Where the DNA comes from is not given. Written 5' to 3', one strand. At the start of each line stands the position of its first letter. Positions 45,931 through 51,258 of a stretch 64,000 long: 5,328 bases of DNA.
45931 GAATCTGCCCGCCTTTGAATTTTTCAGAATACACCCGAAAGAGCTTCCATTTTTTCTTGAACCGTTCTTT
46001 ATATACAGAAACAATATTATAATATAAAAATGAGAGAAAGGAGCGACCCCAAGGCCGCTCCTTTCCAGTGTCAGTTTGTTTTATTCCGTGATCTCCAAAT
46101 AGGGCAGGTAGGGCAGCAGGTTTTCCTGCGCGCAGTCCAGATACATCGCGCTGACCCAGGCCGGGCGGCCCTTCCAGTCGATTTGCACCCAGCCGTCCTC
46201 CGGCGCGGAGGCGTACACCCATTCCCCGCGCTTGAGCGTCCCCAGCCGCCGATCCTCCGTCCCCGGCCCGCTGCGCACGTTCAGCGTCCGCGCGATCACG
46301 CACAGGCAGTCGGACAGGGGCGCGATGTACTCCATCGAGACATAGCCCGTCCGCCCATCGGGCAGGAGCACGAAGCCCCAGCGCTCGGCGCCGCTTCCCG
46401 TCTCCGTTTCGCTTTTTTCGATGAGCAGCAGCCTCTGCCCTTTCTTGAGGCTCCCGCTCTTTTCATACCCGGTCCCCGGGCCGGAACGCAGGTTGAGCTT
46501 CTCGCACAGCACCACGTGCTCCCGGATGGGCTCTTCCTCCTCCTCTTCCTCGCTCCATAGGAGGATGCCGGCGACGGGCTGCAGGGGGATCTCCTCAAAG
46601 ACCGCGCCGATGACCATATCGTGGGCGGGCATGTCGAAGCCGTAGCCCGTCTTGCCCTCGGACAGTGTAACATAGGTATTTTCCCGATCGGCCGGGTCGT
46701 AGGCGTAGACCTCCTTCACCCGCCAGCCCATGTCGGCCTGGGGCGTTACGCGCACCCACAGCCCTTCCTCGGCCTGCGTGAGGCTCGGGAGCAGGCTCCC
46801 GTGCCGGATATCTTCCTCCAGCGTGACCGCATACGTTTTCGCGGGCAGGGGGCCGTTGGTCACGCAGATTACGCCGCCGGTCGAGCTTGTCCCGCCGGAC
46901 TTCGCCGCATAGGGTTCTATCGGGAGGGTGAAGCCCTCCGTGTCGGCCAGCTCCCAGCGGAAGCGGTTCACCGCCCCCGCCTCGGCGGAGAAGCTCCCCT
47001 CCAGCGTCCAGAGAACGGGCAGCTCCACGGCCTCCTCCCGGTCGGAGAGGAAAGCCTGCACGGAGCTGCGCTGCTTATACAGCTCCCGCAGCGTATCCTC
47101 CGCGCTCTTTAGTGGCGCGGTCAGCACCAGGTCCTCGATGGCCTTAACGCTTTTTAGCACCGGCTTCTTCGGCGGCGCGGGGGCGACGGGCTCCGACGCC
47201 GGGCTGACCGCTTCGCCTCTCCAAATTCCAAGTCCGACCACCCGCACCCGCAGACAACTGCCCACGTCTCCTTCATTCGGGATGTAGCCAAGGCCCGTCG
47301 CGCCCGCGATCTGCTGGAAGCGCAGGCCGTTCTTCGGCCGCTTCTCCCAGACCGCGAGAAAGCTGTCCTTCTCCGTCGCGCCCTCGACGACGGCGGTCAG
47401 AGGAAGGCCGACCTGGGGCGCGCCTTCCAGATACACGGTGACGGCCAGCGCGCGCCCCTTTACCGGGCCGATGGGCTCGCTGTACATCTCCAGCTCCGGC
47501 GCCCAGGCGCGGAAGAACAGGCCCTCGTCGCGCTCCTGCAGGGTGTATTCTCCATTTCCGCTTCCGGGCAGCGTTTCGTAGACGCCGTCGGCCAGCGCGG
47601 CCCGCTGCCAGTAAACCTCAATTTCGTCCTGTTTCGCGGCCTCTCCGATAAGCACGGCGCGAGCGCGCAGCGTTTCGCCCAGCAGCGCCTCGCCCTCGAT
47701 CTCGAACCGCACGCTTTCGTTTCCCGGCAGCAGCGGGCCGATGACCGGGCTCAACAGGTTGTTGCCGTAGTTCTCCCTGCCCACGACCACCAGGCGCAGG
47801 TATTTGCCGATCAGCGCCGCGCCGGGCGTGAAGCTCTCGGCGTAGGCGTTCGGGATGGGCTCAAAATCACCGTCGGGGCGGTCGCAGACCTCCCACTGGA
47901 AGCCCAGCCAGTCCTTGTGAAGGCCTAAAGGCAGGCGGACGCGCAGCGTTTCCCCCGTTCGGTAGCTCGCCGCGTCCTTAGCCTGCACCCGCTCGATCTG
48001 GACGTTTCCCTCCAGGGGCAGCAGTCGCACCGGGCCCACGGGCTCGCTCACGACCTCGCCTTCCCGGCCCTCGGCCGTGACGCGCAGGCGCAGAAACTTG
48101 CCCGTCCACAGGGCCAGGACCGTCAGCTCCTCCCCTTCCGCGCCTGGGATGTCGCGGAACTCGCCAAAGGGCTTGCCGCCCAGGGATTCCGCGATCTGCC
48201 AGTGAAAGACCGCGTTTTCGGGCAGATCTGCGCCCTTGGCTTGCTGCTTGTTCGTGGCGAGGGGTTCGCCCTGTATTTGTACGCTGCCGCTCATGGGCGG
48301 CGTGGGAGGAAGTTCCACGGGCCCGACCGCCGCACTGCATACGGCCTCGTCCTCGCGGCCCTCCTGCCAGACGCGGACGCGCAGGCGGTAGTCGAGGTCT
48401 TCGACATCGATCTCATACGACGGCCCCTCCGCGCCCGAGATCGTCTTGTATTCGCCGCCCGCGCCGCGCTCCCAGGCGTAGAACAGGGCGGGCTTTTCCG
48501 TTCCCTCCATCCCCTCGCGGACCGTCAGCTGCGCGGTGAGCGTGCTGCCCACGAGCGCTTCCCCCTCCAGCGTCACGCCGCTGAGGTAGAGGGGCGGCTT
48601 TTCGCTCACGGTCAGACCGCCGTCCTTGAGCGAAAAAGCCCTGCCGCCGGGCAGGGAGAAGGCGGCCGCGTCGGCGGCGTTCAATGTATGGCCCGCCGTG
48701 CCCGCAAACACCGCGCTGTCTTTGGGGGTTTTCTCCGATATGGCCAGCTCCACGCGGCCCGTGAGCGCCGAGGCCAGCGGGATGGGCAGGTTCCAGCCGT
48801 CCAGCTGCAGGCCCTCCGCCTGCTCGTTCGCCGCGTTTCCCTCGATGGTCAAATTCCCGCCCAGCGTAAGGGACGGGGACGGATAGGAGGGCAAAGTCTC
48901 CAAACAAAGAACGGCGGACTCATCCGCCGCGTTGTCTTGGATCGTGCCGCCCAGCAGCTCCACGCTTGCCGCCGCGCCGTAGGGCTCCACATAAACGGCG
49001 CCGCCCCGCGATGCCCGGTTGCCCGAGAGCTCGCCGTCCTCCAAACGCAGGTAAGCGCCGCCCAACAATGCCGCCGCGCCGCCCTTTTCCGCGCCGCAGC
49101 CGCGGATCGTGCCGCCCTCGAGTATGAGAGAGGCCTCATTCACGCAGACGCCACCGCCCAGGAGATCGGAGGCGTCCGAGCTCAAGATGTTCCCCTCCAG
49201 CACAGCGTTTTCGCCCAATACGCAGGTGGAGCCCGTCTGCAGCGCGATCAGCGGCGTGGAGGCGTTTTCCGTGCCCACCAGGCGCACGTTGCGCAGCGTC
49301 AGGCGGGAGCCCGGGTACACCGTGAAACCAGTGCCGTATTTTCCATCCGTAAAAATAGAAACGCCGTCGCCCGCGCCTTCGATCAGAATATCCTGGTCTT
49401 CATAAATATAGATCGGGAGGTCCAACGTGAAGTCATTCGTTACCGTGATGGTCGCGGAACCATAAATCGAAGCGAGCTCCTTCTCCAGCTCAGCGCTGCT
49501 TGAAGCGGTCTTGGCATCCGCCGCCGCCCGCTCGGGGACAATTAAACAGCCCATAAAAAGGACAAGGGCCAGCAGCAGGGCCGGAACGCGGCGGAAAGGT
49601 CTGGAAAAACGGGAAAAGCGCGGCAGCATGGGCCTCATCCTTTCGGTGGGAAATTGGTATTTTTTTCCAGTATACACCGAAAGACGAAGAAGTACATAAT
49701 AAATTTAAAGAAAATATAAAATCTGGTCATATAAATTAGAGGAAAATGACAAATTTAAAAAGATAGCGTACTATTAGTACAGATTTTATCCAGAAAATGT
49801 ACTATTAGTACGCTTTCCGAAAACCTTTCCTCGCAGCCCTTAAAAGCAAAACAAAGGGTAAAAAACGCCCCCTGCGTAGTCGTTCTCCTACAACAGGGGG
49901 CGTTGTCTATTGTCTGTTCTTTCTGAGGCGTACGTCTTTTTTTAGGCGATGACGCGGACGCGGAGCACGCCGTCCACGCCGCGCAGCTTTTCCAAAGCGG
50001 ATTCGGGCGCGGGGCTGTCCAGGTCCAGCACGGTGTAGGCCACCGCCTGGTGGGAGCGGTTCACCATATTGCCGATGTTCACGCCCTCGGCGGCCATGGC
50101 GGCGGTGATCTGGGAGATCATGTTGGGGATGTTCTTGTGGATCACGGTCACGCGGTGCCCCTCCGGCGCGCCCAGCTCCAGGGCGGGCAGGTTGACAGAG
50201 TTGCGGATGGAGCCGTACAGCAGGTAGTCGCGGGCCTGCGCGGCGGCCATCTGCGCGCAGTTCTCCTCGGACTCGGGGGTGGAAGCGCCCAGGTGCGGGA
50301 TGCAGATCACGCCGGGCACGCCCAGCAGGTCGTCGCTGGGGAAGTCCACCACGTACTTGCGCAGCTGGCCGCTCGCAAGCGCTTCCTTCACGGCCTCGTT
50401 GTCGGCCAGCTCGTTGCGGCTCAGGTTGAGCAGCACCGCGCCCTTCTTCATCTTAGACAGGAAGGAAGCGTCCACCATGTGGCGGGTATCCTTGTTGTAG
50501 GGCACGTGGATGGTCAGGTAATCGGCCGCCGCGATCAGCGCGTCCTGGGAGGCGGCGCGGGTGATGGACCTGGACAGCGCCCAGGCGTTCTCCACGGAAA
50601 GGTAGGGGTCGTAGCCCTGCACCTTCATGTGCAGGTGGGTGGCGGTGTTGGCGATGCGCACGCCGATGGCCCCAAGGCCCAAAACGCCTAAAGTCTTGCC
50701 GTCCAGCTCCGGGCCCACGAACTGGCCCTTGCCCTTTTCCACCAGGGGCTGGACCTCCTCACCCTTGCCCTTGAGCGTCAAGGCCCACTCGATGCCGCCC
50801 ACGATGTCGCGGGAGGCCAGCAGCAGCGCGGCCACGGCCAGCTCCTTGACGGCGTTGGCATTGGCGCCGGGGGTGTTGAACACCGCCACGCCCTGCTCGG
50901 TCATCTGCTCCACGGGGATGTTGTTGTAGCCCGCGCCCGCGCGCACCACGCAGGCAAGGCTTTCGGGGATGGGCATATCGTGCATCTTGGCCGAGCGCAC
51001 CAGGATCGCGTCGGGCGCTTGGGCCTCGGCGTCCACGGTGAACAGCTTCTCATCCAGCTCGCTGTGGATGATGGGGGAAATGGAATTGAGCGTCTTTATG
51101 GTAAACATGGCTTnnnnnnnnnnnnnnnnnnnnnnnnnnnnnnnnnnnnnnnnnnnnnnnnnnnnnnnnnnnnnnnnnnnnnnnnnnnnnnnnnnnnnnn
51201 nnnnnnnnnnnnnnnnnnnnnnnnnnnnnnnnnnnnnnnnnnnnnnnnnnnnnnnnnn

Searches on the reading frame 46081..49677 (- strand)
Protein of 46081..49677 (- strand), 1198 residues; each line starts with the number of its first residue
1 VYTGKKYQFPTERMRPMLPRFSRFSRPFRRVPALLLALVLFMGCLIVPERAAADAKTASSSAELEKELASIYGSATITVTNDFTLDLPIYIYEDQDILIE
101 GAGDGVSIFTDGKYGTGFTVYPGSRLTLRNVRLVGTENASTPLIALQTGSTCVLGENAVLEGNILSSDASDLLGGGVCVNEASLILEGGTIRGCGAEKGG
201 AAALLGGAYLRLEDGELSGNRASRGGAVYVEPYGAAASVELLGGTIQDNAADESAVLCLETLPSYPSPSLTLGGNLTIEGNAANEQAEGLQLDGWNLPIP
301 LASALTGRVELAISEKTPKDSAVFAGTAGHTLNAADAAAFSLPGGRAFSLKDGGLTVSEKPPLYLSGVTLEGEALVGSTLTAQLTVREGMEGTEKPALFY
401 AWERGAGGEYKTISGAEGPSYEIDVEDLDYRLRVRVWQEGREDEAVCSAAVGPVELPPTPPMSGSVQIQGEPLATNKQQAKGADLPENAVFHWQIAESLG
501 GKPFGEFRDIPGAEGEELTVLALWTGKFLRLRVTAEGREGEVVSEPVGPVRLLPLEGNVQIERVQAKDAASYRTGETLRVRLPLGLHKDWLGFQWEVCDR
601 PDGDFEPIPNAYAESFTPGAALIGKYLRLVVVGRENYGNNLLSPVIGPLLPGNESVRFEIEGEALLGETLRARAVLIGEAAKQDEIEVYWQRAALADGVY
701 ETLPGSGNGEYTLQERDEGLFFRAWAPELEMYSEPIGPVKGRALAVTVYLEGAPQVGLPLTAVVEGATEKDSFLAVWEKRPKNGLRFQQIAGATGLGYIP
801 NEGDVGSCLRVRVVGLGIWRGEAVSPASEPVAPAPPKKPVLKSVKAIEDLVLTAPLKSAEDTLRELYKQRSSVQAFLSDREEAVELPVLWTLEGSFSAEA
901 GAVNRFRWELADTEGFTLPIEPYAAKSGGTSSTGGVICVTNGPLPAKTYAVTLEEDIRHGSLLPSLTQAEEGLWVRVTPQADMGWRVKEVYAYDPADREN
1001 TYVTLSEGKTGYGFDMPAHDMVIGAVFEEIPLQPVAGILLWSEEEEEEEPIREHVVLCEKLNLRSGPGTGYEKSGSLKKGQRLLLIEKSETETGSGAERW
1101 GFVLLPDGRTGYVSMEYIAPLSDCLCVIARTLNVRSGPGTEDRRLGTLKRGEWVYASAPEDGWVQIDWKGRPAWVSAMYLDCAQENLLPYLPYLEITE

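Call 8: search_protein_families(library=pfam, proteins=[window:46081-49677:-])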
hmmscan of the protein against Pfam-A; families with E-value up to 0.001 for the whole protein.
window:46081-49677:- (1198 aa): 3 families
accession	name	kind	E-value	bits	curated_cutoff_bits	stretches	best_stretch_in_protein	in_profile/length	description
PF08239.17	SH3_3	-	7.1e-18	65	27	2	1061-1118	3-53/54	Bacterial SH3 domain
PF23197.1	IG_AIR9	-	8e-08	32.5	27.5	0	368-435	5-69/87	AIR9 A9 domain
PF06347.19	SH3_4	-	0.00025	21.2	24.1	0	1131-1177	4-51/56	Bacterial SH3 domain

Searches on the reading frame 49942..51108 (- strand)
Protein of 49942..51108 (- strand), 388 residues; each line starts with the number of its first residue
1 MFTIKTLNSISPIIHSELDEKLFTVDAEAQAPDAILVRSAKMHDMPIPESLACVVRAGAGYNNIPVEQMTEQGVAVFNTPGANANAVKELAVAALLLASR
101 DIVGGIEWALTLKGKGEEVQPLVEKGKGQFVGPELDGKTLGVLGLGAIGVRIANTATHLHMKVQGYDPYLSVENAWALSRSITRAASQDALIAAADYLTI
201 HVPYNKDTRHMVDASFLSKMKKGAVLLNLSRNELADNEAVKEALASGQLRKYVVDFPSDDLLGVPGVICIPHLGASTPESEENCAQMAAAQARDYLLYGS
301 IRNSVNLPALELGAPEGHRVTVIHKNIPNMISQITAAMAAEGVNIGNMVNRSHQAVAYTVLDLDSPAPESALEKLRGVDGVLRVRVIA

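Call 8: search_protein_families(library=pfam, proteins=[window:49942-51108:-])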
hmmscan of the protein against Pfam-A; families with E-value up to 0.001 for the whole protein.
window:49942-51108:- (388 aa): 3 families
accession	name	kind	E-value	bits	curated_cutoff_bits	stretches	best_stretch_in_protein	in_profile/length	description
PF02826.25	2-Hacid_dh_C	-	1.5e-36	125.9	25.1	1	126-274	25-178/178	D-isomer specific 2-hydroxyacid dehydrogenase, NAD binding domain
PF00389.36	2-Hacid_dh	-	1.7e-16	60.5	24.6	1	28-306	36-134/134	D-isomer specific 2-hydroxyacid dehydrogenase, catalytic domain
PF03446.21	NAD_binding_2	-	2.3e-08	34.7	21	1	140-249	2-112/161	NAD binding domain of 6-phosphogluconate dehydrogenase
